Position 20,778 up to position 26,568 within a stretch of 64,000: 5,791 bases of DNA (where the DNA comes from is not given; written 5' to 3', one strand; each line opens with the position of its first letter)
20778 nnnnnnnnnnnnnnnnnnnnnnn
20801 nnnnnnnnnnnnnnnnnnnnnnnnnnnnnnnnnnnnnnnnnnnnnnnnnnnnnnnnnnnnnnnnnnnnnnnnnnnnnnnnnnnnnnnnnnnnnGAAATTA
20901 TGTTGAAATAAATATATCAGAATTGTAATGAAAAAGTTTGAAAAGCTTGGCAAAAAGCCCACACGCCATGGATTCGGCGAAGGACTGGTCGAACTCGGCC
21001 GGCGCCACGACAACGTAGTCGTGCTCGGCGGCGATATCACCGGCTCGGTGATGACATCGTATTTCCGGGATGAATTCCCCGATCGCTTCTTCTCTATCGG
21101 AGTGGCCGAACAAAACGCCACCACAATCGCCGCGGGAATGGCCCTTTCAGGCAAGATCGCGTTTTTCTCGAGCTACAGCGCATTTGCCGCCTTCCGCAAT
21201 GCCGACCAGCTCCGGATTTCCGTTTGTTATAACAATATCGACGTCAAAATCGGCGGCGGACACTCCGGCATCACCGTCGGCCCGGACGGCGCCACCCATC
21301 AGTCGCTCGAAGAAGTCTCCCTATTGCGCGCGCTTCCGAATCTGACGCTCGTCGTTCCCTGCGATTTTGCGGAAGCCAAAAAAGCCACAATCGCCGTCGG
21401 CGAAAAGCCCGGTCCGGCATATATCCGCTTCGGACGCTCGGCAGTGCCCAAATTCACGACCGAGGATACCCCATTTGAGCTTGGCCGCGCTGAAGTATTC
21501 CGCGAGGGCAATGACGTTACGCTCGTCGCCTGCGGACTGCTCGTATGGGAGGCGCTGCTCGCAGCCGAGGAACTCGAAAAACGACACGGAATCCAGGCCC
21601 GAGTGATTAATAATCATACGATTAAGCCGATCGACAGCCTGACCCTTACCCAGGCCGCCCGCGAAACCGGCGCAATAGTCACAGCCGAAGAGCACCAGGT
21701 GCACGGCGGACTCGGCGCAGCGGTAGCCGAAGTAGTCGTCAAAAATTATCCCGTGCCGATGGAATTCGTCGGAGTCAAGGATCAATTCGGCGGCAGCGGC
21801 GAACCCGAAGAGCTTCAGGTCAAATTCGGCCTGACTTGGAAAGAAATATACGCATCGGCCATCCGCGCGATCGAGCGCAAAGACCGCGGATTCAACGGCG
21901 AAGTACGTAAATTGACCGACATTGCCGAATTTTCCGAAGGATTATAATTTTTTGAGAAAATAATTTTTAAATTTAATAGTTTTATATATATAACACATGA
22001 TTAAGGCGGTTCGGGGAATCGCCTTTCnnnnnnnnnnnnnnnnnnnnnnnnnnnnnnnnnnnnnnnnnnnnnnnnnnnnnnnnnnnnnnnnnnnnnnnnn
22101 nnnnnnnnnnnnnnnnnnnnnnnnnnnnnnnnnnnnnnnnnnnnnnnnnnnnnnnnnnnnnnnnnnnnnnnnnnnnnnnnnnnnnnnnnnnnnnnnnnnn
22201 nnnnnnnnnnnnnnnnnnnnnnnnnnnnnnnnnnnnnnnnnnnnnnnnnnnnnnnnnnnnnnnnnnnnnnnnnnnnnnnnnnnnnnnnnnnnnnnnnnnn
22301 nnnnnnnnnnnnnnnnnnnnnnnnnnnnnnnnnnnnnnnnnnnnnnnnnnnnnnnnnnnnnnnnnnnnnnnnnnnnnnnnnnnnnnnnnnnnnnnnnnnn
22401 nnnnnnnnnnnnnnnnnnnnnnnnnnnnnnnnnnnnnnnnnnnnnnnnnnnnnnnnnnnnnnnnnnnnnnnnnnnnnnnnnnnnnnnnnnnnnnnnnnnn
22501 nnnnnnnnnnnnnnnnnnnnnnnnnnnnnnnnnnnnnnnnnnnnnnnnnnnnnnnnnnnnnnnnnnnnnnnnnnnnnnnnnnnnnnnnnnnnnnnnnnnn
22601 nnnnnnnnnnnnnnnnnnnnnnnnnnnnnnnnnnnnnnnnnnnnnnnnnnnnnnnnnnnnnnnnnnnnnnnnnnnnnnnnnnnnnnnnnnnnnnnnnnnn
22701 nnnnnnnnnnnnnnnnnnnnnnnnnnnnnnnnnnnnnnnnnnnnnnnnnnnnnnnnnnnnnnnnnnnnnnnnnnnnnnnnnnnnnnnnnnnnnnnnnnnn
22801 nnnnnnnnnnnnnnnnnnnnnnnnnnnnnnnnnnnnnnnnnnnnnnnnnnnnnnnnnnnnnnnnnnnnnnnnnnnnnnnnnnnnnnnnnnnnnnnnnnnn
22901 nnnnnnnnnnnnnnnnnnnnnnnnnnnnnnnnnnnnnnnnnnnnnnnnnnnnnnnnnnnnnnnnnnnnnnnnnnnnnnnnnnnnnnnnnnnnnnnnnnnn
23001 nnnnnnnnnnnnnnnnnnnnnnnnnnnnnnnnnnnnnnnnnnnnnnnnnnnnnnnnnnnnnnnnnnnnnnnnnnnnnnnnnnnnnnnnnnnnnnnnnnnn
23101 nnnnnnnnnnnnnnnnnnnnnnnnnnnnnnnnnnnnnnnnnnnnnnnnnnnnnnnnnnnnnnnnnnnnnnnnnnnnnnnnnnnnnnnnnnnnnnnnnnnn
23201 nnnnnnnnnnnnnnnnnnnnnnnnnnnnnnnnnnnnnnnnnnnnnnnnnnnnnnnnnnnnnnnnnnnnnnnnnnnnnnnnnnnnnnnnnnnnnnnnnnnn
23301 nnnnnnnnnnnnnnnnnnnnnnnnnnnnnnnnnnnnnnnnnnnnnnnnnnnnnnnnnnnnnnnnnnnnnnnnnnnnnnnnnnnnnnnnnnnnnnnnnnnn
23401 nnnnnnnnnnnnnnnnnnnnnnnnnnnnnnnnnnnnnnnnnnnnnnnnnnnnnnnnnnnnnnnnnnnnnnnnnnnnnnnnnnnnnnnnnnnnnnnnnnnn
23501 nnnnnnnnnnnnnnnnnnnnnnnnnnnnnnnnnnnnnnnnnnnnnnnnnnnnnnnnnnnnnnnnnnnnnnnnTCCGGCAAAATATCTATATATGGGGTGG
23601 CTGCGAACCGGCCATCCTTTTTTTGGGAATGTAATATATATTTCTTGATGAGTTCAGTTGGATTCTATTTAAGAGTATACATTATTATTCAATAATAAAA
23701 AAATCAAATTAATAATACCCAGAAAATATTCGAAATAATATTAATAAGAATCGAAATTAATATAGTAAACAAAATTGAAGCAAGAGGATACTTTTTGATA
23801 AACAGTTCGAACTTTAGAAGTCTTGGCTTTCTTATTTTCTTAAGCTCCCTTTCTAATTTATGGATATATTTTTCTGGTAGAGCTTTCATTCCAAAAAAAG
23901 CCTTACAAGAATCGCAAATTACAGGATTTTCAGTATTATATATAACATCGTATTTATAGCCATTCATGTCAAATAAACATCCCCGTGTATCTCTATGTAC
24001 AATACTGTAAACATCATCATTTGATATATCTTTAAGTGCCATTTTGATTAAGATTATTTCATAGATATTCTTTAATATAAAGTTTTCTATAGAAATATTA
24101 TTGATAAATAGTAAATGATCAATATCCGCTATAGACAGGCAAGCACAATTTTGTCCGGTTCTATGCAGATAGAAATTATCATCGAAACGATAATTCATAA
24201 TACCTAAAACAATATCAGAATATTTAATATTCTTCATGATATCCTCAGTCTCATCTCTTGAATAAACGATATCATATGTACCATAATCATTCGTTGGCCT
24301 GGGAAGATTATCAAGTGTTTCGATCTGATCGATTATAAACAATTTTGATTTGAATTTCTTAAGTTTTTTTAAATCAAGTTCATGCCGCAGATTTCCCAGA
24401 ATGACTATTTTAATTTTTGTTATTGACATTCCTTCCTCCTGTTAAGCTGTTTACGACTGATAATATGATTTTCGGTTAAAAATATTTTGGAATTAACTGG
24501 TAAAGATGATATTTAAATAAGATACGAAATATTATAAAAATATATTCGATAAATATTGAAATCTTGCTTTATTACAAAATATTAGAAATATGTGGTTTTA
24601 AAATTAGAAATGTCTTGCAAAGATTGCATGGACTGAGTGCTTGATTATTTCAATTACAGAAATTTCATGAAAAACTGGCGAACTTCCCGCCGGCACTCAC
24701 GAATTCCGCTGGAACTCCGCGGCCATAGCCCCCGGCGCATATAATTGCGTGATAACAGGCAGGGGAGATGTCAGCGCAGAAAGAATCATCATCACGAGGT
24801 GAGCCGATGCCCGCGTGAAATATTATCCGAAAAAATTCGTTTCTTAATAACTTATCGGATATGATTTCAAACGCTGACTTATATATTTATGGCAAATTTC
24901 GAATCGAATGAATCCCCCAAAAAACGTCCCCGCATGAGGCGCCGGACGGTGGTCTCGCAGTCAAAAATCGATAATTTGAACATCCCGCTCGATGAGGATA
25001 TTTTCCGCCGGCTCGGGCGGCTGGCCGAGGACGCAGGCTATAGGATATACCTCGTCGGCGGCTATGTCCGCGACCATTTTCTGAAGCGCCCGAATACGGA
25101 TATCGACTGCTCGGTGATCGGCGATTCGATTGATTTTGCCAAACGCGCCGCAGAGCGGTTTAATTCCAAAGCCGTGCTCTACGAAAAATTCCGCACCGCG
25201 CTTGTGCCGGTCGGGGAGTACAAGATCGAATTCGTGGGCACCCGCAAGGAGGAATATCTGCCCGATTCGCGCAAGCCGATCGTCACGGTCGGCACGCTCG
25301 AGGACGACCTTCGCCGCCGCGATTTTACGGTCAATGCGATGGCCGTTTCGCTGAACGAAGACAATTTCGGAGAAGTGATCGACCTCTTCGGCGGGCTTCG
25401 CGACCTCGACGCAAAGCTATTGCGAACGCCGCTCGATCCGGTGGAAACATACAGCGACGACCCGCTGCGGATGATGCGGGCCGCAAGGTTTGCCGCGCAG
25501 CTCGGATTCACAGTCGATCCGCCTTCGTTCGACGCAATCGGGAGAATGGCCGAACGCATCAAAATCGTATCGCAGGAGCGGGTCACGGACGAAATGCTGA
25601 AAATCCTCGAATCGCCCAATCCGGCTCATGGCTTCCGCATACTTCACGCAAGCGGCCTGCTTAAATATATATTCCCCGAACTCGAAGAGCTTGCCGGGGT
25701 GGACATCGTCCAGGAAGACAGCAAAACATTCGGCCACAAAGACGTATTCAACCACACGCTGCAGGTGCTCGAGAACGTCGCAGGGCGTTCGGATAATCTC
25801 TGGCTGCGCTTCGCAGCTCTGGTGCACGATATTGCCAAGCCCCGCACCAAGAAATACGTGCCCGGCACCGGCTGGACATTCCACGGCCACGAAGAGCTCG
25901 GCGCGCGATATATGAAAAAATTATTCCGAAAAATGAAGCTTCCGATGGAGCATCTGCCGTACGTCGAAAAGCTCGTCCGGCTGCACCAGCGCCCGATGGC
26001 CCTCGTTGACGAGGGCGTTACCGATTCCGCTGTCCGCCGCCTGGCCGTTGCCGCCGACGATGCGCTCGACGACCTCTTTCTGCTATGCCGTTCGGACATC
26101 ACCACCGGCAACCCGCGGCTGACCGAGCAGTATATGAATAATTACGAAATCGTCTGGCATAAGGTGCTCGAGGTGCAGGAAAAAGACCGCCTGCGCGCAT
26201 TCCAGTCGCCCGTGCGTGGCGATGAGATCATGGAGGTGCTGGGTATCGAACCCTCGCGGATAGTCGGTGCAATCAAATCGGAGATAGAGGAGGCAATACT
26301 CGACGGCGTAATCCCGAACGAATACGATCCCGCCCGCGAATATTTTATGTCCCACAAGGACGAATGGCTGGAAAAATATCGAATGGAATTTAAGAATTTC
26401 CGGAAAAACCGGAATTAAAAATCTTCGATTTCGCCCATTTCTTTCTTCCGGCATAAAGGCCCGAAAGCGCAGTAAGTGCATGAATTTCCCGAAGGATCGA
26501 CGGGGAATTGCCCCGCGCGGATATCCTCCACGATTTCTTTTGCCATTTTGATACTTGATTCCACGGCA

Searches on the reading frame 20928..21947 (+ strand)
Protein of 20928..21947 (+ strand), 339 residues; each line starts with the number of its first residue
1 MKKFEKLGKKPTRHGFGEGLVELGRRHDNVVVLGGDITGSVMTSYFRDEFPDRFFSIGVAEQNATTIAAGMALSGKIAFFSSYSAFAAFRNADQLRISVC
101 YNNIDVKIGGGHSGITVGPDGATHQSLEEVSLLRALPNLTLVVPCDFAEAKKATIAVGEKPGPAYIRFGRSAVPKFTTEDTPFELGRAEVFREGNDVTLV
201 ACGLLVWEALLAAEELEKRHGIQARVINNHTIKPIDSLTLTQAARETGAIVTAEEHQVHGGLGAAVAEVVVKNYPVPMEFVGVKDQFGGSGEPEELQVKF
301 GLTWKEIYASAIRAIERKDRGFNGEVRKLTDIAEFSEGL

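Call 6: search_protein_families(library=pfam, proteins=[window:20928-21947:+], max_evalue=0.001)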
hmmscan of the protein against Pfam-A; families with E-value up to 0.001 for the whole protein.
window:20928-21947:+ (339 aa): 3 families
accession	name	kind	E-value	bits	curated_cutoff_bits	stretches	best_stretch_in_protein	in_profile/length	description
PF02779.29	Transket_pyr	-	1.4e-36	126.2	27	1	11-174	4-173/174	Transketolase, pyrimidine binding domain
PF02780.25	Transketolase_C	-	4.7e-27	94.8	25.9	1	186-307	1-124/124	Transketolase, C-terminal domain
PF22613.1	Transketolase_C_1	-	3.2e-05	24.5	27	1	193-303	10-113/113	Transketolase-like TK C-terminal domain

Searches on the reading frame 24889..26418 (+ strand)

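Call 6: search_protein_families(library=pfam, proteins=[window:24889-26418:+], max_evalue=0.001)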
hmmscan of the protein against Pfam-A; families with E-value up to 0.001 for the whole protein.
window:24889-26418:+ (509 aa): 3 families
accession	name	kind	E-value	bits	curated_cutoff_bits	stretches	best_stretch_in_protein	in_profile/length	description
PF01743.26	PolyA_pol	-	9.9e-25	87.8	23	1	53-179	1-126/126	Poly A polymerase head domain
PF12627.12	PolyA_pol_RNAbd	-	9e-21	73.9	22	1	206-266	1-61/64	Probable RNA and SrmB- binding site of polymerase A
PF01966.28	HD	-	1.3e-10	42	22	1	286-371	1-90/116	HD domain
